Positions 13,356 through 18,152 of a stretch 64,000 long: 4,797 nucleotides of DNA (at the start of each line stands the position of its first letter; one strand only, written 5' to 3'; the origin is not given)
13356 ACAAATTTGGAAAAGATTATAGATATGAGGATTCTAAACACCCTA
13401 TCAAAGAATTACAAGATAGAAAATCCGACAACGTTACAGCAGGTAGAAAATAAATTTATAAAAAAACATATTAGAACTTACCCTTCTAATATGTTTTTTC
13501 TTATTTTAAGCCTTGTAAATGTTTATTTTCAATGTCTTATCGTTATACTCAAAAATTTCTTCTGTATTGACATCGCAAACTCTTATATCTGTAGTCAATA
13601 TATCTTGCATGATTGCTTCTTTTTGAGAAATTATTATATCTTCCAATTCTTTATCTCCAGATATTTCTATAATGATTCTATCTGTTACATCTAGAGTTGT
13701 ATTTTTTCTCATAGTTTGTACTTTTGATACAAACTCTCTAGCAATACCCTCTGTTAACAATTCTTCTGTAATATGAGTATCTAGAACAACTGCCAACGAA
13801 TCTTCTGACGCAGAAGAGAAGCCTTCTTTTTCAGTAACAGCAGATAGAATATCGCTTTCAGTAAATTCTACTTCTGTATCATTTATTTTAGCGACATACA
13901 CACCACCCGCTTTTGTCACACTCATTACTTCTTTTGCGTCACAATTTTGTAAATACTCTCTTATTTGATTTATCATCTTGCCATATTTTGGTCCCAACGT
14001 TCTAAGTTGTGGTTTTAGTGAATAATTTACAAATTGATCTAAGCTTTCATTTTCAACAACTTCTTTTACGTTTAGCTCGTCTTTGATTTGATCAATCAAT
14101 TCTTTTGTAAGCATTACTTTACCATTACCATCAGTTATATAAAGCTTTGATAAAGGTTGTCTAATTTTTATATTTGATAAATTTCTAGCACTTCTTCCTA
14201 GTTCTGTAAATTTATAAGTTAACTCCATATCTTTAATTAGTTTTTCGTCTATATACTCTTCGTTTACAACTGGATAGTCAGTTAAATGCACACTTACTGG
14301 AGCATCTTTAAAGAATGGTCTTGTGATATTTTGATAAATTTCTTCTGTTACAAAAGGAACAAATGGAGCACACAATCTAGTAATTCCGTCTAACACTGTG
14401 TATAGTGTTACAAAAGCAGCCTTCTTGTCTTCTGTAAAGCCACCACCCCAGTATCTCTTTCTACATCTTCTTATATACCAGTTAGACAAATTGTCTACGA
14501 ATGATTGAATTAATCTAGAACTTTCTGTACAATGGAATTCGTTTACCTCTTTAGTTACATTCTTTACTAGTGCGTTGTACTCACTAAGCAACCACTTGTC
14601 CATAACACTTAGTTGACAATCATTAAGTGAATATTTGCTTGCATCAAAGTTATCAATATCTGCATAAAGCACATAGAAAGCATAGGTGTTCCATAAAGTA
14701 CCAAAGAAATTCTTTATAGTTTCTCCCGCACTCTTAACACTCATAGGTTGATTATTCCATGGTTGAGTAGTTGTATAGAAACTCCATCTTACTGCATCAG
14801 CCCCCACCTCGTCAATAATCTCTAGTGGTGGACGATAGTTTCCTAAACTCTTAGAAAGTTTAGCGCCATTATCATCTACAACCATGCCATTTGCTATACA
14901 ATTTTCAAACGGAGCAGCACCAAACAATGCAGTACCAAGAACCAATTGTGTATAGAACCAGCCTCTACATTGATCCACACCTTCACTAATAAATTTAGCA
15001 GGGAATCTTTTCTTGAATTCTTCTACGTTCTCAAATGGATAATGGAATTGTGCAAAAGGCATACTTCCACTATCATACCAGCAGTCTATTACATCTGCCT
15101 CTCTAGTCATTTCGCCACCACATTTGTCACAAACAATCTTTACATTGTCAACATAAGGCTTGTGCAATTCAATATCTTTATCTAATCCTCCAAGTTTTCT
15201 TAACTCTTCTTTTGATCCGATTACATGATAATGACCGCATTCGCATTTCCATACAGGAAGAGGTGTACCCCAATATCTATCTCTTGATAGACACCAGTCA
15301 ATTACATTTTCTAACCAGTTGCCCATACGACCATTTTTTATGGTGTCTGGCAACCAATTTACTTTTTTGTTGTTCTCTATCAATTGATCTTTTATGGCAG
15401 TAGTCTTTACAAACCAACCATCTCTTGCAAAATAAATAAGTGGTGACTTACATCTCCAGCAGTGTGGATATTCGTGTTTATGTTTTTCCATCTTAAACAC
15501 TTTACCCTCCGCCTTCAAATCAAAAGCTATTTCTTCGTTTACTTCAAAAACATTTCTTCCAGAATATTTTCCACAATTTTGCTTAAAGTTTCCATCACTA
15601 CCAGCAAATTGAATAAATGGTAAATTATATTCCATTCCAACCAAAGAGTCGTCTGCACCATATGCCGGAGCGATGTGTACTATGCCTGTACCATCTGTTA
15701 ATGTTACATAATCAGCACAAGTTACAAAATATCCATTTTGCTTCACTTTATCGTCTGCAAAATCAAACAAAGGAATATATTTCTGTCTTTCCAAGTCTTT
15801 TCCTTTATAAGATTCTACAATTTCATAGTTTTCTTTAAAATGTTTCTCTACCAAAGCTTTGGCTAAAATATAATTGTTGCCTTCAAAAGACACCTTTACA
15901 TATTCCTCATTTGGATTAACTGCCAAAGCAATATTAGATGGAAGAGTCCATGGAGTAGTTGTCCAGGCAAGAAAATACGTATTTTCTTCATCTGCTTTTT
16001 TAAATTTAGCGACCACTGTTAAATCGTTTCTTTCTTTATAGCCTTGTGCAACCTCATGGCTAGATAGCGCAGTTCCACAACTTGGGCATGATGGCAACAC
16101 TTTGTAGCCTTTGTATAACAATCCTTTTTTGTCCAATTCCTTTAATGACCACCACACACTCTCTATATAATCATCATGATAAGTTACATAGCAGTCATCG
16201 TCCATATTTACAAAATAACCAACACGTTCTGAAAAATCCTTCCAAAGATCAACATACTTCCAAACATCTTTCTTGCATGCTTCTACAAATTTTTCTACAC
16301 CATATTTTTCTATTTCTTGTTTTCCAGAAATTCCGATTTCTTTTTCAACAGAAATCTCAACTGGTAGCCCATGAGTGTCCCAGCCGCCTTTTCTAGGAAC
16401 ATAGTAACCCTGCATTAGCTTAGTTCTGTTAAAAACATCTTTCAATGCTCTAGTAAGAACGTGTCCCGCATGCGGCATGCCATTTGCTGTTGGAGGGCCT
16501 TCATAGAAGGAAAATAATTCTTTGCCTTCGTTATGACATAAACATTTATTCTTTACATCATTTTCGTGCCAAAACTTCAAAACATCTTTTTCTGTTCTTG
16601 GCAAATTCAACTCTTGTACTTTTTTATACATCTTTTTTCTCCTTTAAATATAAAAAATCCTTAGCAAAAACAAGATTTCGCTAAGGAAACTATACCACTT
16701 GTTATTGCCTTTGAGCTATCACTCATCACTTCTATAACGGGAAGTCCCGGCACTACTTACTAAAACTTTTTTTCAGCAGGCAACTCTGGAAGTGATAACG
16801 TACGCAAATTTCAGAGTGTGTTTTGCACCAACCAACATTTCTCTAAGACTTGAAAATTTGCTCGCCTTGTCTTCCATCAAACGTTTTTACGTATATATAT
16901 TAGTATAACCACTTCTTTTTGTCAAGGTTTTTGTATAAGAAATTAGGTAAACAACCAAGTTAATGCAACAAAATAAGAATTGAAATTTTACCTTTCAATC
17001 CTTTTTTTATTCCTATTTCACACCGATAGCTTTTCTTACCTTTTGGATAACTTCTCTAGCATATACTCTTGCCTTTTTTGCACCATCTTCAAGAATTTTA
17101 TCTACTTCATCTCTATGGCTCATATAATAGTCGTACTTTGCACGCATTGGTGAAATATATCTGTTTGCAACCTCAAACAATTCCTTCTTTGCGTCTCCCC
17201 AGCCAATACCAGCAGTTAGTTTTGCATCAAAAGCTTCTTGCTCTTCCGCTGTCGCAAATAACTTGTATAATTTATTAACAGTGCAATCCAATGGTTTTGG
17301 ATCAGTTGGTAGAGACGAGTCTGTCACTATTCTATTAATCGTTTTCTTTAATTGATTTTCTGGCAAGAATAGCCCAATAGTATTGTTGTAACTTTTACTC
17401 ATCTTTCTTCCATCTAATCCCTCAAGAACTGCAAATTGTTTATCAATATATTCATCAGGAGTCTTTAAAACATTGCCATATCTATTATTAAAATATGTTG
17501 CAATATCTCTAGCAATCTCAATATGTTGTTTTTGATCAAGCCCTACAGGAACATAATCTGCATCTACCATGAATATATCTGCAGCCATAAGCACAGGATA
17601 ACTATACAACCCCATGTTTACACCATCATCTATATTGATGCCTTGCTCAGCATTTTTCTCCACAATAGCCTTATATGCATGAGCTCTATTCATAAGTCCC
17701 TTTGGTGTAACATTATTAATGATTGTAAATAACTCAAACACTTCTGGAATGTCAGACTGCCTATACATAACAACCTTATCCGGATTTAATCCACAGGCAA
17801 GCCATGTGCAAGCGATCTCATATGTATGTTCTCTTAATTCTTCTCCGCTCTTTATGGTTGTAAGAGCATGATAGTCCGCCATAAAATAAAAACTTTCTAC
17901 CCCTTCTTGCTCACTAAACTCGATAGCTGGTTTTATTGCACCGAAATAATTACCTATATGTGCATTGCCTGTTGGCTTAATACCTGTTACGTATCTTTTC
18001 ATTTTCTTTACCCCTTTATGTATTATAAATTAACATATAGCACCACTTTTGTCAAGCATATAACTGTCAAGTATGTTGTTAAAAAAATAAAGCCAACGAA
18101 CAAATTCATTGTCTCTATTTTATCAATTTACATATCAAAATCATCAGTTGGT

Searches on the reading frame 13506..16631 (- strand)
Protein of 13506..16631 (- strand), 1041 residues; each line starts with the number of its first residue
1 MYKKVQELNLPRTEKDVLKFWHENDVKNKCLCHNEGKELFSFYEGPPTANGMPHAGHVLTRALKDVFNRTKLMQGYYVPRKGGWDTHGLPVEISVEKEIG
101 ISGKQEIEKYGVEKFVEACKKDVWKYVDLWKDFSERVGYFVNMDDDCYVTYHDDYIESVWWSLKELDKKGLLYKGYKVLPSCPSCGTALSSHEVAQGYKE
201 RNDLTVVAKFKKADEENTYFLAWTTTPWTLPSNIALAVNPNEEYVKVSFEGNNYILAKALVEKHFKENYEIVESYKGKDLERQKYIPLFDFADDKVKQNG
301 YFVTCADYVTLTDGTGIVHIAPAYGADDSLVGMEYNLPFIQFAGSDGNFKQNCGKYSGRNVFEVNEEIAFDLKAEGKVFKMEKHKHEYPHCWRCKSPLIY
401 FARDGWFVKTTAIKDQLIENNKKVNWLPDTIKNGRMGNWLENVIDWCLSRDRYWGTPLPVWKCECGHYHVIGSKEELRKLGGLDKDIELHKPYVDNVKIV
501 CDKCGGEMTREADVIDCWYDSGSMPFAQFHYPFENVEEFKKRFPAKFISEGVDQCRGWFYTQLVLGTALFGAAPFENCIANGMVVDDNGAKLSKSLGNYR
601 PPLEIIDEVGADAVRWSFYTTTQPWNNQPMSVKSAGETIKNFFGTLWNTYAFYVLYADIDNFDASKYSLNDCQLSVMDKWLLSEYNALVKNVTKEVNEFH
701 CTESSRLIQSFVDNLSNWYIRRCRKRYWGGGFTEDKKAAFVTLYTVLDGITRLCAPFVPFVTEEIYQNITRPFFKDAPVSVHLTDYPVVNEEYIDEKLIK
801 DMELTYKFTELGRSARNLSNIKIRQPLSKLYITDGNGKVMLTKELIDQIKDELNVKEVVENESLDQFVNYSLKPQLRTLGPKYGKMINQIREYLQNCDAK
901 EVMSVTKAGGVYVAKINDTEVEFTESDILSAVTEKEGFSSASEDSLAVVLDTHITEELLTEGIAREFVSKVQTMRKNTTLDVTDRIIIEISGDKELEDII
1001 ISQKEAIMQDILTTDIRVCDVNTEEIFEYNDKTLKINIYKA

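Call 39: search_protein_families(library=pfam, proteins=[window:13506-16631:-])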
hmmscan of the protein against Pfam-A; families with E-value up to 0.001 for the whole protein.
window:13506-16631:- (1041 aa): 4 families
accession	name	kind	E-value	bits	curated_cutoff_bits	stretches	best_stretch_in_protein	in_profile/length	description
PF00133.28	tRNA-synt_1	-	1.1e-122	410.2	22.7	1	17-622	2-406/414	tRNA synthetases class I (I, L, M and V)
PF19302.4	DUF5915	-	3.1e-51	174.1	27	1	847-1040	2-194/195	Domain of unknown function (DUF5915)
PF08264.19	Anticodon_1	-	5.5e-30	104.6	25.1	1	678-829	1-146/148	Anticodon-binding domain of tRNA ligase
PF09334.17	tRNA-synt_1g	-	6.3e-13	48.7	20.1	1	49-111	10-71/391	tRNA synthetases class I (M)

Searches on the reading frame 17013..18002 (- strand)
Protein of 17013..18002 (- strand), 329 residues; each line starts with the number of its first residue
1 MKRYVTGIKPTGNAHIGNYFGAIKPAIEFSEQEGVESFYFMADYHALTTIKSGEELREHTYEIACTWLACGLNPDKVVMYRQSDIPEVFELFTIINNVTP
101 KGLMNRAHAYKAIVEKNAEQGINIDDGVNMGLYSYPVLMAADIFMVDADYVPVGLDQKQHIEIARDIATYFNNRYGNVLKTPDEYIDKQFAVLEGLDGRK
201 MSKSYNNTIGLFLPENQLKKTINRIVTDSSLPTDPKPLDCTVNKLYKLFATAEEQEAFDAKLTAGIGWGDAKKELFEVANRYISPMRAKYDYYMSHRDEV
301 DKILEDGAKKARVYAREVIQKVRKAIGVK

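Call 39: search_protein_families(library=pfam, proteins=[window:17013-18002:-])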
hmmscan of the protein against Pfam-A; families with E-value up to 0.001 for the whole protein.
window:17013-18002:- (329 aa): 1 family
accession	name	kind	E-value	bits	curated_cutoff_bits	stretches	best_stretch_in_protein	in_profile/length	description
PF00579.31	tRNA-synt_1b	-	3.3e-54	184.6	21.1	1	3-280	7-288/292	tRNA synthetases class I (W and Y)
